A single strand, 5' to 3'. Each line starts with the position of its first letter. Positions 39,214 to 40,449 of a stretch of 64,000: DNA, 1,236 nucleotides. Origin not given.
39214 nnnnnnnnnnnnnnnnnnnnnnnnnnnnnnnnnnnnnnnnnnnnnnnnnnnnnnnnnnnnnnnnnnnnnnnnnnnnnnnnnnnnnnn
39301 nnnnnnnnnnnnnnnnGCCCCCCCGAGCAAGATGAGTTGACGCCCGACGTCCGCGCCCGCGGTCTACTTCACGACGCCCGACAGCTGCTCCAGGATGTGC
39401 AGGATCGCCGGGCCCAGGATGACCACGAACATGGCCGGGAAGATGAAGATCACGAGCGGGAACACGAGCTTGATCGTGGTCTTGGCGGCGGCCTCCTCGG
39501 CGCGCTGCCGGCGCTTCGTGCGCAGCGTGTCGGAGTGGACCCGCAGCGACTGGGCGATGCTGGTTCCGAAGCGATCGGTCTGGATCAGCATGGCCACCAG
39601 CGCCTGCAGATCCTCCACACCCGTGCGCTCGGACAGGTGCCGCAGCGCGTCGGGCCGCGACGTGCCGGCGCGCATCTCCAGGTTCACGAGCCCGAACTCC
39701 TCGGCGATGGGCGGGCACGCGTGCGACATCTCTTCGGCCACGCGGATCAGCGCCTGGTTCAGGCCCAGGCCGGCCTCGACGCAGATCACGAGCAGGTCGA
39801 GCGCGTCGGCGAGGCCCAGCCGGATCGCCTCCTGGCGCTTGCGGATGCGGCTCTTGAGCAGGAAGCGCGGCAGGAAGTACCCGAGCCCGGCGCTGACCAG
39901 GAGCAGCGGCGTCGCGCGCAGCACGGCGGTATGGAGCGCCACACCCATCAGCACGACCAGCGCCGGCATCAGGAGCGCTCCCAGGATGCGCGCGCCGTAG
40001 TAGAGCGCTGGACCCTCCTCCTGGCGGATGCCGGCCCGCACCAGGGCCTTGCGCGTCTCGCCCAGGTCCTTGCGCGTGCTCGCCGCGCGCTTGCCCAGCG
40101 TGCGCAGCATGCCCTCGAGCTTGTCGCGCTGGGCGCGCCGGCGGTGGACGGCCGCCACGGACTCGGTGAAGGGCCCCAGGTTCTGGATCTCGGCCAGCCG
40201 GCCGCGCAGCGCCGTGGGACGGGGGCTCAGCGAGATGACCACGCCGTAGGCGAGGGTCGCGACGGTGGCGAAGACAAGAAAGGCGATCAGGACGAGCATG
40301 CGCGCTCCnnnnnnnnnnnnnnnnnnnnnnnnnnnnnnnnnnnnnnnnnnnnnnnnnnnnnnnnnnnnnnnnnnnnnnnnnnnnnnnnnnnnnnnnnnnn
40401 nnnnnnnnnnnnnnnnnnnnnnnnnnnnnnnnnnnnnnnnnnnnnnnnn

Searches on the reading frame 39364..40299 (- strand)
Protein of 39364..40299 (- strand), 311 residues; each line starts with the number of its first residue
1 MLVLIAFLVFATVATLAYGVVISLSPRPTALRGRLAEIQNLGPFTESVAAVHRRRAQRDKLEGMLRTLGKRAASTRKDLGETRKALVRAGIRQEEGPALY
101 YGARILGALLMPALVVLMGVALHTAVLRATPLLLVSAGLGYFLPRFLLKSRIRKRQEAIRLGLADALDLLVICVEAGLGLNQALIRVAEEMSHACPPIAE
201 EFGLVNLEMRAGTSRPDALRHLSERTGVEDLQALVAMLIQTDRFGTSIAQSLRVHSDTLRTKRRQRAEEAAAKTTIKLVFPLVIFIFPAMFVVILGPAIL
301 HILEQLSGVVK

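Call 9: search_protein_families(library=pfam, proteins=[window:39364-40299:-], max_evalue=0.01)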
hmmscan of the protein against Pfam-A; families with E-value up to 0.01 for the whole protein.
window:39364-40299:- (311 aa): 1 family
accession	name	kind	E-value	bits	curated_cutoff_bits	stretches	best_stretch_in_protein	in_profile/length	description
PF00482.28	T2SSF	-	1.9e-22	80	25.2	1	166-295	1-124/125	Type II secretion system (T2SS), protein F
